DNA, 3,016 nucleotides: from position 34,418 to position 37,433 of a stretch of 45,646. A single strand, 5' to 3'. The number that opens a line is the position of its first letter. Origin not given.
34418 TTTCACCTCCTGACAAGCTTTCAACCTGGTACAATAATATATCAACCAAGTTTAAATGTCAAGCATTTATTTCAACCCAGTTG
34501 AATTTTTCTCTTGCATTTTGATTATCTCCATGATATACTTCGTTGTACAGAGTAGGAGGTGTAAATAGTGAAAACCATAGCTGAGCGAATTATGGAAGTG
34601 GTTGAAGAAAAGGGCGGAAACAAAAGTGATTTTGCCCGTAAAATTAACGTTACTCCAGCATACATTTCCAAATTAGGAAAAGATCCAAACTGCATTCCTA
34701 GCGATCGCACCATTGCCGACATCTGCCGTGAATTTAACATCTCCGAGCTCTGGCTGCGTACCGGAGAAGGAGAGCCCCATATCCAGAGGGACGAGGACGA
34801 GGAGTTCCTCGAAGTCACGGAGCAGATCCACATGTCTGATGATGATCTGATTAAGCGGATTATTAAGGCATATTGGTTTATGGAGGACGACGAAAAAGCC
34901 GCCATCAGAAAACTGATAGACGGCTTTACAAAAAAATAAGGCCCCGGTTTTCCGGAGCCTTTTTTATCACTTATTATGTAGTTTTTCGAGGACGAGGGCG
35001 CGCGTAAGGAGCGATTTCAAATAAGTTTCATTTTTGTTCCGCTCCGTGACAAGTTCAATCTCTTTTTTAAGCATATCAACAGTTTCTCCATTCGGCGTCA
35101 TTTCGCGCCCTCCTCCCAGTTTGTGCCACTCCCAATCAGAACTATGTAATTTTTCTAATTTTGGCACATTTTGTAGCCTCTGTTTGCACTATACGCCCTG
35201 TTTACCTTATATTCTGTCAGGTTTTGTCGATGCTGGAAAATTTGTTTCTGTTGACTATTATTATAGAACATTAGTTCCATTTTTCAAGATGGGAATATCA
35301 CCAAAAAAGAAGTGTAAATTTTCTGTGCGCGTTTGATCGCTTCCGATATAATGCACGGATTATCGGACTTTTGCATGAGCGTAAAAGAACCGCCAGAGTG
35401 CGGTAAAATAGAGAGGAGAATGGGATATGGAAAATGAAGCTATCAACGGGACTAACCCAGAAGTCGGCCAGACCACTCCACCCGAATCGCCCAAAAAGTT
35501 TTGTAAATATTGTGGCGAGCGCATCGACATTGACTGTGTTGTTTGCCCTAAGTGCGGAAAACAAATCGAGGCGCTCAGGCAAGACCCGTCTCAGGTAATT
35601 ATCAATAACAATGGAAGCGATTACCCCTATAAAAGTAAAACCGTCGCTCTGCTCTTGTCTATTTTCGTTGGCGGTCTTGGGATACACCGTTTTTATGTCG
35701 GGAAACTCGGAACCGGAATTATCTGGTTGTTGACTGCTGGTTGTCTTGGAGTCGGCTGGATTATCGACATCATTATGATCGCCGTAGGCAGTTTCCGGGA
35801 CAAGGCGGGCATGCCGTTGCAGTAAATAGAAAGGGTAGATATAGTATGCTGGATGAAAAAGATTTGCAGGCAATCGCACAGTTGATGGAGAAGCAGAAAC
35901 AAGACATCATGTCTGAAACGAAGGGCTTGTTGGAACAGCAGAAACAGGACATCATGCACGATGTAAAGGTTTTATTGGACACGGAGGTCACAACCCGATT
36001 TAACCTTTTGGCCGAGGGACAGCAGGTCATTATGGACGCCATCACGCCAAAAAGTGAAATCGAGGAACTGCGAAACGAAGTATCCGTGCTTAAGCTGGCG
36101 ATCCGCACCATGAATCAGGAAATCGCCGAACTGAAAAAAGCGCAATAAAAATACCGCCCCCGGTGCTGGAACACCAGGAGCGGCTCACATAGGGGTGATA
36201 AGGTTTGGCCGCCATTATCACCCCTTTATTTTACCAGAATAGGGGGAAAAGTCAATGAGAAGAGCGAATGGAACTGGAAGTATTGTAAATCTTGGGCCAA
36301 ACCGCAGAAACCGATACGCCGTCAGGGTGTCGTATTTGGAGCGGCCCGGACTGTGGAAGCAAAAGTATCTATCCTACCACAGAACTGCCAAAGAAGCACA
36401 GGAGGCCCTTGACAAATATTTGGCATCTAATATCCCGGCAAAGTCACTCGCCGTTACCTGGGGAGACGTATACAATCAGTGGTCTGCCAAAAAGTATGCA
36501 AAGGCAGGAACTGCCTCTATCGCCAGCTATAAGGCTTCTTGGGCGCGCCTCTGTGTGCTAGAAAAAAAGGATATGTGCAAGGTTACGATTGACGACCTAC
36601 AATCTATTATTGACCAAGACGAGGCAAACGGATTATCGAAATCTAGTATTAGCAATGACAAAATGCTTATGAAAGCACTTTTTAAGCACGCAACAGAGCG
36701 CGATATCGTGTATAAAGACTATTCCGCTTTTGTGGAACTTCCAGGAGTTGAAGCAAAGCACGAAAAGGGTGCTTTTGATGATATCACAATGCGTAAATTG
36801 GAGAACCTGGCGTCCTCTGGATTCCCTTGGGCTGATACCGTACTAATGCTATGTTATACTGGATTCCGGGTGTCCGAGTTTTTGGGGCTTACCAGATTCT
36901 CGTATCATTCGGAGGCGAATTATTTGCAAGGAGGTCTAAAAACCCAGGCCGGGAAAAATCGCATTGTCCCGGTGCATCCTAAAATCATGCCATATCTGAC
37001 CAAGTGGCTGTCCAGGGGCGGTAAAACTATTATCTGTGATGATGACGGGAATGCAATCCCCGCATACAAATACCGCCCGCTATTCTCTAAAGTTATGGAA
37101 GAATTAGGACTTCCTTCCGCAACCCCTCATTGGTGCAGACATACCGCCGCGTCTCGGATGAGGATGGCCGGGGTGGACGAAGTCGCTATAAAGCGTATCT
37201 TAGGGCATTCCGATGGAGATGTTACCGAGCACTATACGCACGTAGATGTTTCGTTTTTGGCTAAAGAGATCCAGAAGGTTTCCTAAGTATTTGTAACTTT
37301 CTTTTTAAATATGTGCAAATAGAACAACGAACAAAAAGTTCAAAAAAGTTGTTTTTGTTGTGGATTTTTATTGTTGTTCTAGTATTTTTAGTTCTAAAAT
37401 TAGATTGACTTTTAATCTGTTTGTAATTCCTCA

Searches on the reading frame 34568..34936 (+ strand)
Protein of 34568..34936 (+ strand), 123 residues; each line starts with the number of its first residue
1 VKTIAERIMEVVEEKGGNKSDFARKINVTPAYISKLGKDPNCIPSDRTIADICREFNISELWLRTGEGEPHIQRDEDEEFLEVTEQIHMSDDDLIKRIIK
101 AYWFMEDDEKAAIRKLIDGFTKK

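Call 59: search_protein_families(library=pfam, proteins=[window:34568-34936:+], max_evalue=0.01)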
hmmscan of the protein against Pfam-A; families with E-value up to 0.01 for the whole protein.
window:34568-34936:+ (123 aa): 3 families
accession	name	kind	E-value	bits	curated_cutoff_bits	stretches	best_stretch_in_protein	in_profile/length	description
PF12844.13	HTH_19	-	1.4e-05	25.3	30.2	1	6-69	2-64/64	Helix-turn-helix domain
PF01381.28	HTH_3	-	1.6e-05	25.2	23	1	8-63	1-55/55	Helix-turn-helix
PF13443.12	HTH_26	-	6.2e-05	23.6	22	1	8-59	2-53/63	Cro/C1-type HTH DNA-binding domain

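Call 83: search_protein_families(library=phrogs, proteins=[window:34568-34936:+], max_evalue=0.001)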
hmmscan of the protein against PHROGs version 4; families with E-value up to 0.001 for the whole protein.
window:34568-34936:+ (123 aa): 8 families
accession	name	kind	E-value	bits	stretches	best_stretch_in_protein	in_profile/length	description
phrog_8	-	transcription regulation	5.9e-14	53.3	1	2-106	160-259/346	transcriptional regulator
phrog_4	-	transcription regulation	1.5e-09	38.4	1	1-83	130-205/400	transcriptional repressor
phrog_2967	-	transcription regulation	7e-06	26.7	1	1-69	8-75/225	transcriptional regulator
phrog_11423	-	unknown function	1.1e-05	26.2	1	2-88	8-90/176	-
phrog_3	-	transcription regulation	1.9e-05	25.6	1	1-89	86-168/430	transcriptional repressor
phrog_2328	-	transcription regulation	2e-05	25.4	1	2-72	14-83/128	transcriptional repressor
phrog_9710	-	unknown function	3.8e-05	24.7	1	5-75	11-87/95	-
phrog_18068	-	unknown function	0.00047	21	1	2-81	11-89/184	-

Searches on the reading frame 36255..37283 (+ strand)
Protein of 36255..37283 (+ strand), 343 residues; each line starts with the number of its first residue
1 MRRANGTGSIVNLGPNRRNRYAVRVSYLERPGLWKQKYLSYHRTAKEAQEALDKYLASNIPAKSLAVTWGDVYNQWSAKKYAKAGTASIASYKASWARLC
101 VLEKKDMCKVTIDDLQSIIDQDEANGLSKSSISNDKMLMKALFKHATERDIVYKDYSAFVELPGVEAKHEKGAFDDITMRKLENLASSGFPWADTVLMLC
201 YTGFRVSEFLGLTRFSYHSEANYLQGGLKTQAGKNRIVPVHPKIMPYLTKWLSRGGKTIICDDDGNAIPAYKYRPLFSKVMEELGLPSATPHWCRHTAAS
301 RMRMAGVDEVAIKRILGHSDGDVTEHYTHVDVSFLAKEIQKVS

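Call 83: search_protein_families(library=phrogs, proteins=[window:36255-37283:+], max_evalue=0.001)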
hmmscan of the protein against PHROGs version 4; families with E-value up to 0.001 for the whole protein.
window:36255-37283:+ (343 aa): 5 families
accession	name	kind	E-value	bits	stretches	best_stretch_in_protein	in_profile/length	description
phrog_1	-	integration and excision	4.9e-47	162.5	1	15-341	118-446/611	integrase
phrog_216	-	integration and excision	1.1e-18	68.4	1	194-339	74-233/301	integrase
phrog_7685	-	integration and excision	1.1e-07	32.7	1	226-331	120-224/240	integrase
phrog_7269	-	integration and excision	6.1e-07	30.3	1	274-340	14-79/89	integrase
phrog_23271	-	unknown function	0.00019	22.3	1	289-331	9-51/67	-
